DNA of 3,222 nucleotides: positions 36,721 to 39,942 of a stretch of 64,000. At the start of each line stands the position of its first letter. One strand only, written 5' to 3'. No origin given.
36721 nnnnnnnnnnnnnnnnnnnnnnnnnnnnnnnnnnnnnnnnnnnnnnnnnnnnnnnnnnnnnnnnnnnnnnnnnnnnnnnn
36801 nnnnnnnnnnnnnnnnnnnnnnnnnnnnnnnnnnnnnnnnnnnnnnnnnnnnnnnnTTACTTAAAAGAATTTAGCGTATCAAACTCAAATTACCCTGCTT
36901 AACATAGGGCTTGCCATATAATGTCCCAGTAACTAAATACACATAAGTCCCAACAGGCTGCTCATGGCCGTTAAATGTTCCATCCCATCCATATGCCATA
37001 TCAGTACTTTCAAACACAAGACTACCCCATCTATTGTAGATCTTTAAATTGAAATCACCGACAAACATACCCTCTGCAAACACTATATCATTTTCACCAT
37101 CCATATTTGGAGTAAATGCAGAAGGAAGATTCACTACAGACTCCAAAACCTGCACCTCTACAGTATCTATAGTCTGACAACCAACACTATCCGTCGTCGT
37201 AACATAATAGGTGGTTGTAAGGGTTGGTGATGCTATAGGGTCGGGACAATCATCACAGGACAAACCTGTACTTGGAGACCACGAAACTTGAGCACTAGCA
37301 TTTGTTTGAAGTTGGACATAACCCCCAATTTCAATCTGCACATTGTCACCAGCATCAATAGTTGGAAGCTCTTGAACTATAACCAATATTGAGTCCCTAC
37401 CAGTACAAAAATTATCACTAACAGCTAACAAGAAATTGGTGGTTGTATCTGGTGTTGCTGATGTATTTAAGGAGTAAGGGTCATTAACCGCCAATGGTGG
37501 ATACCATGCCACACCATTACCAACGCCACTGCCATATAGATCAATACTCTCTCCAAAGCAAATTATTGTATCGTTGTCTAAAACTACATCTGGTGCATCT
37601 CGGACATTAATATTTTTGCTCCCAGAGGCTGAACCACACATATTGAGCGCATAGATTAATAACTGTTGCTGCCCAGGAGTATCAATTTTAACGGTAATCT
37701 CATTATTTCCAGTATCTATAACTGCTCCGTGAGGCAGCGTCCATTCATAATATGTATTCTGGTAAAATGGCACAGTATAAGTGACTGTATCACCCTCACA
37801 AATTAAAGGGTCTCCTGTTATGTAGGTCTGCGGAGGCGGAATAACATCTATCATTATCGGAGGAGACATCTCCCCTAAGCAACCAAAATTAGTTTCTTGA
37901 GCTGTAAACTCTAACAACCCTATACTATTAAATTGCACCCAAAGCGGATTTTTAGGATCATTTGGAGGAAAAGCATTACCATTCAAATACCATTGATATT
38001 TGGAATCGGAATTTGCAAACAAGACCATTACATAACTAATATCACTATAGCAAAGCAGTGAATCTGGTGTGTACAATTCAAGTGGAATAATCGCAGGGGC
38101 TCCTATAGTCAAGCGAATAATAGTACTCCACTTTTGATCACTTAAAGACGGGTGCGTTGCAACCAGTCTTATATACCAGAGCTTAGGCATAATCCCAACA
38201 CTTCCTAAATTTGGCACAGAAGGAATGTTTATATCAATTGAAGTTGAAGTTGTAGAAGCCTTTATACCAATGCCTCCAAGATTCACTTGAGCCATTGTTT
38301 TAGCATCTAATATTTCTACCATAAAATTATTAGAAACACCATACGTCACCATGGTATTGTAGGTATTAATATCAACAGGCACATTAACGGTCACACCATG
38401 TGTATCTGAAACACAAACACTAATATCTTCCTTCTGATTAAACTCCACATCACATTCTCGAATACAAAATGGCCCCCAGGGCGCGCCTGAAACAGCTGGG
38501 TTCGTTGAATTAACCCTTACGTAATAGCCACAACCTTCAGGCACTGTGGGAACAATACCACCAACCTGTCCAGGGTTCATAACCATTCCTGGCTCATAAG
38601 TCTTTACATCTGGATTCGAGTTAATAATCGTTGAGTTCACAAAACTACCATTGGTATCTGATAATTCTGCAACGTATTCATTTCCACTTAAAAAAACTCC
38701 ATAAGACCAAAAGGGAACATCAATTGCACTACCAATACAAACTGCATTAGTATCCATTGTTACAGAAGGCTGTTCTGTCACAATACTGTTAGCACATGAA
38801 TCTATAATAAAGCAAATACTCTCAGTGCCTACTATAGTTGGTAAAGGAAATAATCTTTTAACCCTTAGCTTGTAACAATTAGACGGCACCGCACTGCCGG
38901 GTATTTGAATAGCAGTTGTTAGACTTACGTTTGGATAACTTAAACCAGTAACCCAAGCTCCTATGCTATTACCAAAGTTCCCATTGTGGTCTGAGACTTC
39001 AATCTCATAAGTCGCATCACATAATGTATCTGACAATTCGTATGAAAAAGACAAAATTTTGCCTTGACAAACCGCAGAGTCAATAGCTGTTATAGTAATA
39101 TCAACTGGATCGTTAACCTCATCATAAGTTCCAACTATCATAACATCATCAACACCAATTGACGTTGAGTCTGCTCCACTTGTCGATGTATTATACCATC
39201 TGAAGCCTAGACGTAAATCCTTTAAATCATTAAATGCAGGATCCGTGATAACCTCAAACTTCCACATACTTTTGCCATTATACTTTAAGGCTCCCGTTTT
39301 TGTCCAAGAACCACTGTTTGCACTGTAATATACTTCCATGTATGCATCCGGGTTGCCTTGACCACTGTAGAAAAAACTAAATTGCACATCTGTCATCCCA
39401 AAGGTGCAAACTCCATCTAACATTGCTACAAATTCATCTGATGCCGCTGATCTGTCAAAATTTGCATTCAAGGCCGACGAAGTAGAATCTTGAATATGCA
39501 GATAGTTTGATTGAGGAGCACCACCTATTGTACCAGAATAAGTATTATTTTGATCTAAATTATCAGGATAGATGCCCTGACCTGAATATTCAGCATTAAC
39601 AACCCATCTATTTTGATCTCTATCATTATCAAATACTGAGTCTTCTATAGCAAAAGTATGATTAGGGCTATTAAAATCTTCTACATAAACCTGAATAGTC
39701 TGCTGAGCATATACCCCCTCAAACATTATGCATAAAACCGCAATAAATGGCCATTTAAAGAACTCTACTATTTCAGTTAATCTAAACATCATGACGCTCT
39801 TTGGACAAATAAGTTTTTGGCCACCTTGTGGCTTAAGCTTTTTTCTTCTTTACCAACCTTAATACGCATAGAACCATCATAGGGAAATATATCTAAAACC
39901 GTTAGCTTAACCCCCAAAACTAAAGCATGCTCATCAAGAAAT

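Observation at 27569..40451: DtxR/MntR-type metalloregulator translationally coupled to four T9SS-sorted secreted proteins and a TonB-dependent receptor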

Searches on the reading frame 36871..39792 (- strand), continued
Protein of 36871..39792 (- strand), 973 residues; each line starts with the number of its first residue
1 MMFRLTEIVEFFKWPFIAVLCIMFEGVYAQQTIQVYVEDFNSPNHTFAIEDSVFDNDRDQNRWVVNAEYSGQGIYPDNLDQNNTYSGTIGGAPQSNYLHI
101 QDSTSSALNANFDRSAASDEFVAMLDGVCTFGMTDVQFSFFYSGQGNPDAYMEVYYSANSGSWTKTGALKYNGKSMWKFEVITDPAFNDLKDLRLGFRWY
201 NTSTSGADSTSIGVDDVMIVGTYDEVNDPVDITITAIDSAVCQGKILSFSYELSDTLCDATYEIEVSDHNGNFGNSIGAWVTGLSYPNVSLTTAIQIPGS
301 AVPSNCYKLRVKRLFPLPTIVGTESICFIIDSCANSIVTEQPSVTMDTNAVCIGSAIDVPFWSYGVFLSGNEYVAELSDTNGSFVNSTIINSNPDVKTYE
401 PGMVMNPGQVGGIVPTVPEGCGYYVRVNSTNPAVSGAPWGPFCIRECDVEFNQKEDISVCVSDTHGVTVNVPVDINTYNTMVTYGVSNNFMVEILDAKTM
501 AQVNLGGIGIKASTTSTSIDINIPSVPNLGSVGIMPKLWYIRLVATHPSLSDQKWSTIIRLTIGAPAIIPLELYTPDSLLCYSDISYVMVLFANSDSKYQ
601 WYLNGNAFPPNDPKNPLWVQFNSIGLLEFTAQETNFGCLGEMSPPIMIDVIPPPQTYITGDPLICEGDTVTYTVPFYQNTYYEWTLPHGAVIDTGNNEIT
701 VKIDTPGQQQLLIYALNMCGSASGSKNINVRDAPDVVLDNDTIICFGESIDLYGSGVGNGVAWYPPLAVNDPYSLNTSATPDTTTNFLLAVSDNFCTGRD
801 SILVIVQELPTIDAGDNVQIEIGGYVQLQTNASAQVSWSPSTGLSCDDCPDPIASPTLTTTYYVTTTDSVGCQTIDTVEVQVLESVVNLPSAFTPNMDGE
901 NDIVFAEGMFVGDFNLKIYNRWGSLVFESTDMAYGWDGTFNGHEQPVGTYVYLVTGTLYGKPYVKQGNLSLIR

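Call 75: find_encoding_contigs(protein=P0245, flank=10000, max_places=3)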
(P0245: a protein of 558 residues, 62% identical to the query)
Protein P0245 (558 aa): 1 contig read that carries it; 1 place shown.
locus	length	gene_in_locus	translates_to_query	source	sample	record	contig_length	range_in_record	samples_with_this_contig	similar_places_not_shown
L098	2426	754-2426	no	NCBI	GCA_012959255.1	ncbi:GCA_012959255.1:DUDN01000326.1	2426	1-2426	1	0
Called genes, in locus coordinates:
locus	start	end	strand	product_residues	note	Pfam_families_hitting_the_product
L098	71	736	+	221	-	PF01325:Fe_dep_repress, PF01047:MarR (weak), PF02742:Fe_dep_repr_C, PF04023:FeoA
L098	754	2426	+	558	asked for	?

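Call 85: search_protein_families(library=pfam, proteins=[L095:13405-15453:+], max_evalue=0.0001)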
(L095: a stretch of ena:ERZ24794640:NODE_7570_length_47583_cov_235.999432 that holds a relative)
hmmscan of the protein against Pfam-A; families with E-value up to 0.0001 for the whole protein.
L095:13405-15453:+ (682 aa): 1 family
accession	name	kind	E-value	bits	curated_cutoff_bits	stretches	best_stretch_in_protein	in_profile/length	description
PF13585.12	CHU_C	-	1.3e-20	73.8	27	1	594-668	3-74/86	CHU_C Type IX secretion signal domain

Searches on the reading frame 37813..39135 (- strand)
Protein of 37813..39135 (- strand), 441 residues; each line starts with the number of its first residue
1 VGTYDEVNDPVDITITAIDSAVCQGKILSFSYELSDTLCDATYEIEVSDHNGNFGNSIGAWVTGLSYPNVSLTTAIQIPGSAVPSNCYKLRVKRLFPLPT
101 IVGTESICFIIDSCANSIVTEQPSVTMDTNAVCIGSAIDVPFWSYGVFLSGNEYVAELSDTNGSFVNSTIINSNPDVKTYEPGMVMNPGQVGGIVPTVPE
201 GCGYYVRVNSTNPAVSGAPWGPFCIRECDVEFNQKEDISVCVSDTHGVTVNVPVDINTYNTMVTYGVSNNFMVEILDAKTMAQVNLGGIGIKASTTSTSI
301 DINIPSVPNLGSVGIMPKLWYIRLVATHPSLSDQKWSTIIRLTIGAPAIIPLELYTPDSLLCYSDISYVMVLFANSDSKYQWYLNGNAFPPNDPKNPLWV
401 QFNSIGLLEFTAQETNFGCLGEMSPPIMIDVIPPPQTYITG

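Call 51: search_protein_families(library=pfam, proteins=[window:37813-39135:-], max_evalue=1)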
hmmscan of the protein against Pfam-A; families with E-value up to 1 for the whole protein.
window:37813-39135:- (441 aa): 1 family
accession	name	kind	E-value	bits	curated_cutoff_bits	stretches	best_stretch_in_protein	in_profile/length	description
PF20009.4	GEVED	-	0.17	13.1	24.4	0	49-92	9-51/78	GEVED domain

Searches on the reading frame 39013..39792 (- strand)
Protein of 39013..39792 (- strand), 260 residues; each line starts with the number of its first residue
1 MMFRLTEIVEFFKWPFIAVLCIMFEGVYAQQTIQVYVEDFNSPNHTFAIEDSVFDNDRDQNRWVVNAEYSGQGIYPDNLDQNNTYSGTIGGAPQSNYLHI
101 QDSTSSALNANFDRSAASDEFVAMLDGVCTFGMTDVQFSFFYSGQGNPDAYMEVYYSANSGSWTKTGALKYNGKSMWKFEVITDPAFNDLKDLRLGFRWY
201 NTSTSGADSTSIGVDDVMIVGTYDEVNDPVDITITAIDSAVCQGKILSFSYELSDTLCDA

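Call 51: search_protein_families(library=pfam, proteins=[window:39013-39792:-], max_evalue=1)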
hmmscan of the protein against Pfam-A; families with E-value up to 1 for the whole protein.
window:39013-39792:- (260 aa): 1 family
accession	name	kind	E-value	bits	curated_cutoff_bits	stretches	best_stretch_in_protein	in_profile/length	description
PF21471.3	Reelin_subrepeat-B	-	0.004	17.4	27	1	136-219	40-126/127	Reelin subrepeat B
